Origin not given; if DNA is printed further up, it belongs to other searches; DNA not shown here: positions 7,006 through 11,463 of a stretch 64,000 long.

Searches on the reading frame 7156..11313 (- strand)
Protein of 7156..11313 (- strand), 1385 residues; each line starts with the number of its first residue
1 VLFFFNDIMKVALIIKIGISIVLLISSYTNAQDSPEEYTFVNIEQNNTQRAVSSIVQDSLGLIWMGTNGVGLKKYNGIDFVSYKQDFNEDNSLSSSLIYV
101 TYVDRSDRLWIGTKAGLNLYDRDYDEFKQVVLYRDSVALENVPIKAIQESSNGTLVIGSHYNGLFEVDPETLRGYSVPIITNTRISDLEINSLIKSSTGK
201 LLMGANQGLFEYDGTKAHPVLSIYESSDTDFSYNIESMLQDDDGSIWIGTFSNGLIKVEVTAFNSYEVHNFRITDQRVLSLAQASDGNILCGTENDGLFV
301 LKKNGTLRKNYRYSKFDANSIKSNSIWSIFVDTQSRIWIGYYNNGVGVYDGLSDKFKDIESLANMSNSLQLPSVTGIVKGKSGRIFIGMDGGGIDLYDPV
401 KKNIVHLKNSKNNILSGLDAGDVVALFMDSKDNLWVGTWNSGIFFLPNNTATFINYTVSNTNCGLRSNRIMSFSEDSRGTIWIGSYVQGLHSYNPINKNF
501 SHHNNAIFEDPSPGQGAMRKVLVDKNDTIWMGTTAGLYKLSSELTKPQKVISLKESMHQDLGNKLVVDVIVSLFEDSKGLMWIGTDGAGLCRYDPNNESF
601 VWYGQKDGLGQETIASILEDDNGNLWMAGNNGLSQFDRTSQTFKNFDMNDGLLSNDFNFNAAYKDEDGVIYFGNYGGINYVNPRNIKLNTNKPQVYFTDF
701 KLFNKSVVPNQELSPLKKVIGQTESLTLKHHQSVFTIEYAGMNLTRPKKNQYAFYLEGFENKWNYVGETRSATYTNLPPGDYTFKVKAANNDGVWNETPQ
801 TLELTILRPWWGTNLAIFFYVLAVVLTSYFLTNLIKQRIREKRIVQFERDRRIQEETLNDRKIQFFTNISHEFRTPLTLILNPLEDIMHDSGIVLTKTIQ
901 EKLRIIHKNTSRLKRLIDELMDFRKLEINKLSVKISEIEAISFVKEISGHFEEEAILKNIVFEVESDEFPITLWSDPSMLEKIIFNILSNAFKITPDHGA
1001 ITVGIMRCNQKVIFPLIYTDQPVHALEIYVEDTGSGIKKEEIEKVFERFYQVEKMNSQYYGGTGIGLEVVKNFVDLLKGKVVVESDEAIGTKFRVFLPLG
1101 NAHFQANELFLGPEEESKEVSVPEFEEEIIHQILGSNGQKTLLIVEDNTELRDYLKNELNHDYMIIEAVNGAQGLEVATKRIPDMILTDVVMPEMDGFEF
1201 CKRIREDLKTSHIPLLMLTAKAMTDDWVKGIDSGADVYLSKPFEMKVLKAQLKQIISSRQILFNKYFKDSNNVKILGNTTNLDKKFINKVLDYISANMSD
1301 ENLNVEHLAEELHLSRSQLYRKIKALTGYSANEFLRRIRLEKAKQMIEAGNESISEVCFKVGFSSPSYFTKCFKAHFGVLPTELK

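Call 3: search_protein_families(library=pfam, proteins=[window:7156-11313:-], max_evalue=0.01)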
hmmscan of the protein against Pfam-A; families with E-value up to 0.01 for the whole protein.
window:7156-11313:- (1385 aa): 13 families
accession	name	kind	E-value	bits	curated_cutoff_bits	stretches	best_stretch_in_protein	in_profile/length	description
PF07494.17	Reg_prop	-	3e-44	143.8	20.4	4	464-486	1-23/24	Two component regulator propeller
PF00072.30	Response_reg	-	3.7e-24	85.5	30.2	1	1143-1252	2-110/111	Response regulator receiver domain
PF12833.13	HTH_18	-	1.2e-22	80.5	33.6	1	1308-1384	1-77/80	Helix-turn-helix domain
PF02518.31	HATPase_c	-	4.9e-22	78.9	26.4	1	976-1100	2-110/111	Histidine kinase-, DNA gyrase B-, and HSP90-like ATPase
PF07495.19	Y_Y_Y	-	1.5e-20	73.3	26.6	1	746-807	4-65/65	Y_Y_Y domain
PF00165.29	HTH_AraC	-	3.6e-15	56.1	26.6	2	1348-1379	2-35/42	Bacterial regulatory helix-turn-helix proteins, AraC family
PF00512.31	HisKA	-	1.6e-11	44.5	26.9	1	862-927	2-64/66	His Kinase A (phospho-acceptor) domain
PF08450.18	SGL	-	7.9e-08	32.6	26.3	0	574-674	8-103/246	SMP-30/Gluconolactonase/LRE-like region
PF23748.1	Beta-prop_LRRK2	-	9e-07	28.6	26.9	0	241-304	24-92/359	LRRK2 beta propeller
PF05043.19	Mga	-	0.00077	20.4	21.1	1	1299-1334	27-61/87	Mga helix-turn-helix domain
PF02954.25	HTH_8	-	0.0013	18.8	22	1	1301-1325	17-41/42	Bacterial regulatory protein, Fis family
PF13589.12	HATPase_c_3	-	0.0015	19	25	1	1020-1068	27-78/137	Histidine kinase-, DNA gyrase B-, and HSP90-like ATPase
PF08279.18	HTH_11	-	0.0067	16.7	25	0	1299-1327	12-40/55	HTH domain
